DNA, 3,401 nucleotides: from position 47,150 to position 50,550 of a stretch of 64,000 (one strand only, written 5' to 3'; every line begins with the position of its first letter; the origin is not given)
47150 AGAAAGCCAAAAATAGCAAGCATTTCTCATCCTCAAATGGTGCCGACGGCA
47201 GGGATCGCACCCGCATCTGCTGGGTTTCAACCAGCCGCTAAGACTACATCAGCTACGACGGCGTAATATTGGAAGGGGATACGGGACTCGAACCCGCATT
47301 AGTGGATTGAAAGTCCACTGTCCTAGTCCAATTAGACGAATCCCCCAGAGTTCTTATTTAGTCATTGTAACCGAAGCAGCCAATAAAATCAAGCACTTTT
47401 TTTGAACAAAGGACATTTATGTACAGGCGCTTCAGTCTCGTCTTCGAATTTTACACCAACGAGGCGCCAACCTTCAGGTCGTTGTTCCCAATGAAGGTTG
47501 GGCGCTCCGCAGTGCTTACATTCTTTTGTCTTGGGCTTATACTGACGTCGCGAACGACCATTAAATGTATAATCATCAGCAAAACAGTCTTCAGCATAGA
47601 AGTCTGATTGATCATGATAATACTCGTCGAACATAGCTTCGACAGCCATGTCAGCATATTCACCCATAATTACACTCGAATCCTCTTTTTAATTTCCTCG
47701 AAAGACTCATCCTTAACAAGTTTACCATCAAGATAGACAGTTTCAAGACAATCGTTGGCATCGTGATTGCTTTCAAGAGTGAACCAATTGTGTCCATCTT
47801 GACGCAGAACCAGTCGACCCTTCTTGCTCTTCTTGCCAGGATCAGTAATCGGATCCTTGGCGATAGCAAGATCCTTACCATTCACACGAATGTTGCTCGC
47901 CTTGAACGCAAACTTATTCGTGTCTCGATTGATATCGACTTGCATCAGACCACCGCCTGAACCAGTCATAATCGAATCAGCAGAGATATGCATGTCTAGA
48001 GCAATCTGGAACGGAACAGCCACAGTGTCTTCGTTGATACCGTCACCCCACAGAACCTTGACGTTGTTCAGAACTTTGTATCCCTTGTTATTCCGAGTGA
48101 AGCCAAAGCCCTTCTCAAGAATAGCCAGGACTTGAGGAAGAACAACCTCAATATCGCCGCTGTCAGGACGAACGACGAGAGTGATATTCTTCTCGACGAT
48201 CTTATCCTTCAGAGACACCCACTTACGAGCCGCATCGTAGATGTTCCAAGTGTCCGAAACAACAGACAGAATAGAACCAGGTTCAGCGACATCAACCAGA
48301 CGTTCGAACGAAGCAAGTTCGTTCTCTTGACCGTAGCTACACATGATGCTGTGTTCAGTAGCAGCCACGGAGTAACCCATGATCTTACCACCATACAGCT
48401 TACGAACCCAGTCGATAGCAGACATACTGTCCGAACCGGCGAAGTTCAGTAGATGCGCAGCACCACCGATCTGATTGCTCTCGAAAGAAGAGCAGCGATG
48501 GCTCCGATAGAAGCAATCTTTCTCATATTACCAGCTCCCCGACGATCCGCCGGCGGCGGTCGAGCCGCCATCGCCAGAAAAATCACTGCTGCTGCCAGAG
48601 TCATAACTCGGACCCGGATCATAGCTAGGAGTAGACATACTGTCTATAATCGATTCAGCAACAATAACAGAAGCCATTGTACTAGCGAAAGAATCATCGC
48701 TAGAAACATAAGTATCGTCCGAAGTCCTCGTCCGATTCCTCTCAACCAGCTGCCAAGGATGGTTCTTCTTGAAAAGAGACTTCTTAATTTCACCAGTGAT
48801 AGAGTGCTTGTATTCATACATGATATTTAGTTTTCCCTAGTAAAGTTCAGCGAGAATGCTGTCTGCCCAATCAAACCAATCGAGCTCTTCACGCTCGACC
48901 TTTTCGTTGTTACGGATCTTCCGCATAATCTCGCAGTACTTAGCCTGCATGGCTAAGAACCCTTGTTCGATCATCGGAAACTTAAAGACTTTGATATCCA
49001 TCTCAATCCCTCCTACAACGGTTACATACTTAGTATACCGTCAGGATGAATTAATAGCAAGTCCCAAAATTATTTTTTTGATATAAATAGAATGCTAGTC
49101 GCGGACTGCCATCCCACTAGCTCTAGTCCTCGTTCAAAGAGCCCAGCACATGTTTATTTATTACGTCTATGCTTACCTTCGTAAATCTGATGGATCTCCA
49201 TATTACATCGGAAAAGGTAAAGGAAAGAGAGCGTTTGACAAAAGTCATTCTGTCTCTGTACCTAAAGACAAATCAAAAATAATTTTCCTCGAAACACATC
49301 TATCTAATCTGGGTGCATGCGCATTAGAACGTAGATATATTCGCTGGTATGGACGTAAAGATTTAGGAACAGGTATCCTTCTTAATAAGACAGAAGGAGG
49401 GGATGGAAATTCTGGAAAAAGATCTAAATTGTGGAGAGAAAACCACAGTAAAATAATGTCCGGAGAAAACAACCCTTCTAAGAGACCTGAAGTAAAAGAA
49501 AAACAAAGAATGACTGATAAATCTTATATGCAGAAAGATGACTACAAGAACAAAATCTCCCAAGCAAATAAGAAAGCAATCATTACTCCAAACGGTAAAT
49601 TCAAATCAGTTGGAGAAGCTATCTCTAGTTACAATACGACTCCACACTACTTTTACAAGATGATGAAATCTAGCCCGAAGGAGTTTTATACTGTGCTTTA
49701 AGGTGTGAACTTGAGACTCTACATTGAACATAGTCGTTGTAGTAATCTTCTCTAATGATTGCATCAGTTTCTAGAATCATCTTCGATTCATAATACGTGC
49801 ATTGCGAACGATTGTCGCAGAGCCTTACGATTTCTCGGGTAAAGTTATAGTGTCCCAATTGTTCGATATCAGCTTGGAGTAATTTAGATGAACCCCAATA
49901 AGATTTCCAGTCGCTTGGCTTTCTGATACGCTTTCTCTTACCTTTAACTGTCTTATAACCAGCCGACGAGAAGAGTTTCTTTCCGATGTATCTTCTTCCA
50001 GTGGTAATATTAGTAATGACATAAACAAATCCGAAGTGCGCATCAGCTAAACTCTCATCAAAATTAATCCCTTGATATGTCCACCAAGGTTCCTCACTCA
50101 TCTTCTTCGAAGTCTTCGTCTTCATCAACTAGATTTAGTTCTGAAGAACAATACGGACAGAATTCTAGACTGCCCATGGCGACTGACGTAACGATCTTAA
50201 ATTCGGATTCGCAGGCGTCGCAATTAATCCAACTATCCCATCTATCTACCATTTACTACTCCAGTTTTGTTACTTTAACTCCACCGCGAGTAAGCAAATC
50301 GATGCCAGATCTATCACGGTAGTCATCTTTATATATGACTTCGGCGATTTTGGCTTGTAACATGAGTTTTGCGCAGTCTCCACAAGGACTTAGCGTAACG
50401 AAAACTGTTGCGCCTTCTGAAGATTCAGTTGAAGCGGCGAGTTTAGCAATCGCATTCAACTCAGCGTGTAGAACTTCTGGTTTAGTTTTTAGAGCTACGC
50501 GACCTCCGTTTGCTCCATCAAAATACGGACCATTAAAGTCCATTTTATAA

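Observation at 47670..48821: Truncated NadV (Nampt): only the C-terminal ~285 aa remain, fused in frame across a TAA to a GC-rich low-complexity ORF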

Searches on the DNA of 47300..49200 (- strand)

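Call 3: search_dna_similar(query=window:47300-49200:-, collection=phages, mode=near, max_rows=25)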
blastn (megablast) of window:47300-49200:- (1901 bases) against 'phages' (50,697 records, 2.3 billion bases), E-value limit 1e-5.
No match.

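Call 64: search_rna_families(sources=[L029, L027, L023, L021], threshold=evalue, max_evalue=1, show_alignments=2)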
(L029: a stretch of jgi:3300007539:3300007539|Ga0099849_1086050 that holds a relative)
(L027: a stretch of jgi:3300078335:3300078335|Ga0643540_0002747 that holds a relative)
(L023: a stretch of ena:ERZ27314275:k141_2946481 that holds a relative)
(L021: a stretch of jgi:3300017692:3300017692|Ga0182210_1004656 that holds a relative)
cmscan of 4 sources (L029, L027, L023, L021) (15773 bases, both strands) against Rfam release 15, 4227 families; matches with E-value up to 1: 8.
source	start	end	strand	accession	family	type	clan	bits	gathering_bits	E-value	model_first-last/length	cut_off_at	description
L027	9658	9728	+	RF00005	tRNA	Gene; tRNA;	CL00001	63.1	29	6.2e-12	1-71/71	no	tRNA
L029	729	984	+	RF00028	Intron_gpI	Intron;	-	63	50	3.2e-14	1-253/253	no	Group I catalytic intron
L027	10089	10160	+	RF00005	tRNA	Gene; tRNA;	CL00001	60.3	29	3.5e-11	1-71/71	no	tRNA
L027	9568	9648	+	RF00005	tRNA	Gene; tRNA;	CL00001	46.6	29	2.1e-07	1-71/71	no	tRNA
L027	9740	9813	+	RF00005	tRNA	Gene; tRNA;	CL00001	42.5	29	2.8e-06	1-71/71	no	tRNA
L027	10174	10297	+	RF00005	tRNA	Gene; tRNA;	CL00001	42.2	29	3.5e-06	1-71/71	no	tRNA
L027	8128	8202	+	RF02057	STnc40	Gene; sRNA;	-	25.8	45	0.83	1-70/70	no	Salmonella enterica sRNA STnc40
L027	9925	9991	+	RF00005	tRNA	Gene; tRNA;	CL00001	23.7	29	0.42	1-71/71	no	tRNA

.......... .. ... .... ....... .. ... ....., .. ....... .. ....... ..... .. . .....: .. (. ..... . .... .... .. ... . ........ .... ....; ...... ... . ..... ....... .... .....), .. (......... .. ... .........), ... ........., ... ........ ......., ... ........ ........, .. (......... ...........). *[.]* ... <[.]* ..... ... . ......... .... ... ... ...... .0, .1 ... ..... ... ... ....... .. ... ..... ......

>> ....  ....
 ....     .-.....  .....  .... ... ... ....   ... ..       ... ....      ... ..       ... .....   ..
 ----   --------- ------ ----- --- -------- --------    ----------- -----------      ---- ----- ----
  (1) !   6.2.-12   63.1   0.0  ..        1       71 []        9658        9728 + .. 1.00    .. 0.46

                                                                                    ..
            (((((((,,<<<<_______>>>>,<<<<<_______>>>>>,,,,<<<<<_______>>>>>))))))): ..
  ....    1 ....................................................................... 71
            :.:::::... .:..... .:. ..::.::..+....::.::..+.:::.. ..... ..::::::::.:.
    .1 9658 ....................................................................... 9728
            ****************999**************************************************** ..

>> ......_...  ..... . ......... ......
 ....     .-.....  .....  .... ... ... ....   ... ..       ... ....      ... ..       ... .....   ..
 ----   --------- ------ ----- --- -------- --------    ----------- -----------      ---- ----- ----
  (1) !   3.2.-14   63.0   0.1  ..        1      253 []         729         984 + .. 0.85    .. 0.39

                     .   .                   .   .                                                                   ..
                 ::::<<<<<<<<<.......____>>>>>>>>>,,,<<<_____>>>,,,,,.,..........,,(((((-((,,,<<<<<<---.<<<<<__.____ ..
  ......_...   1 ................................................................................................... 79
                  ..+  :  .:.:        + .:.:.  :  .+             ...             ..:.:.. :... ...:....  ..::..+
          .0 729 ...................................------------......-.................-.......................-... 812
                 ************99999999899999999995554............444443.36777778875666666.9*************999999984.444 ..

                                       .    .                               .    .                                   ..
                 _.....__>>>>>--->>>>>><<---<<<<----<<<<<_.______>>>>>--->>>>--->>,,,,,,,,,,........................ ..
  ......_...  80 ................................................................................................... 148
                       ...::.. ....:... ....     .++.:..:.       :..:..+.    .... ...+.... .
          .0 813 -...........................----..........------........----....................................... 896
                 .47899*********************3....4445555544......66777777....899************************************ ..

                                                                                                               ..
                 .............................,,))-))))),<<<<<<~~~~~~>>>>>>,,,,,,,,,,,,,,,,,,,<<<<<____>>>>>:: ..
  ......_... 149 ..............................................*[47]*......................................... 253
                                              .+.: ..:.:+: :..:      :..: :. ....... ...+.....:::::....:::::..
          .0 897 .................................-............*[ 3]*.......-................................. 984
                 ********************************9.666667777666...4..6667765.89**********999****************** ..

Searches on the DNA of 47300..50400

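Call 63: search_rna_families(source=window, start=47300, end=50400, threshold=evalue, max_evalue=1, show_alignments=2)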
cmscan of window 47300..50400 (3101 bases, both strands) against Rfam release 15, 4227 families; matches with E-value up to 1: 3.
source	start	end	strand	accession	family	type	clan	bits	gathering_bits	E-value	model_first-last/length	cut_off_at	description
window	47300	47346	-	RF00005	tRNA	Gene; tRNA;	CL00001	23.2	29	0.12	1-44/71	3'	tRNA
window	47726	47804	-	RF00452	MIR172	Gene; miRNA;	-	22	70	0.16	20-95/114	no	mir-172 microRNA precursor family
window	49659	49684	+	RF01121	sR38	Gene; snRNA; snoRNA; CD-box;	-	19.3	50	0.19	34-59/59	no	Small nucleolar RNA sR38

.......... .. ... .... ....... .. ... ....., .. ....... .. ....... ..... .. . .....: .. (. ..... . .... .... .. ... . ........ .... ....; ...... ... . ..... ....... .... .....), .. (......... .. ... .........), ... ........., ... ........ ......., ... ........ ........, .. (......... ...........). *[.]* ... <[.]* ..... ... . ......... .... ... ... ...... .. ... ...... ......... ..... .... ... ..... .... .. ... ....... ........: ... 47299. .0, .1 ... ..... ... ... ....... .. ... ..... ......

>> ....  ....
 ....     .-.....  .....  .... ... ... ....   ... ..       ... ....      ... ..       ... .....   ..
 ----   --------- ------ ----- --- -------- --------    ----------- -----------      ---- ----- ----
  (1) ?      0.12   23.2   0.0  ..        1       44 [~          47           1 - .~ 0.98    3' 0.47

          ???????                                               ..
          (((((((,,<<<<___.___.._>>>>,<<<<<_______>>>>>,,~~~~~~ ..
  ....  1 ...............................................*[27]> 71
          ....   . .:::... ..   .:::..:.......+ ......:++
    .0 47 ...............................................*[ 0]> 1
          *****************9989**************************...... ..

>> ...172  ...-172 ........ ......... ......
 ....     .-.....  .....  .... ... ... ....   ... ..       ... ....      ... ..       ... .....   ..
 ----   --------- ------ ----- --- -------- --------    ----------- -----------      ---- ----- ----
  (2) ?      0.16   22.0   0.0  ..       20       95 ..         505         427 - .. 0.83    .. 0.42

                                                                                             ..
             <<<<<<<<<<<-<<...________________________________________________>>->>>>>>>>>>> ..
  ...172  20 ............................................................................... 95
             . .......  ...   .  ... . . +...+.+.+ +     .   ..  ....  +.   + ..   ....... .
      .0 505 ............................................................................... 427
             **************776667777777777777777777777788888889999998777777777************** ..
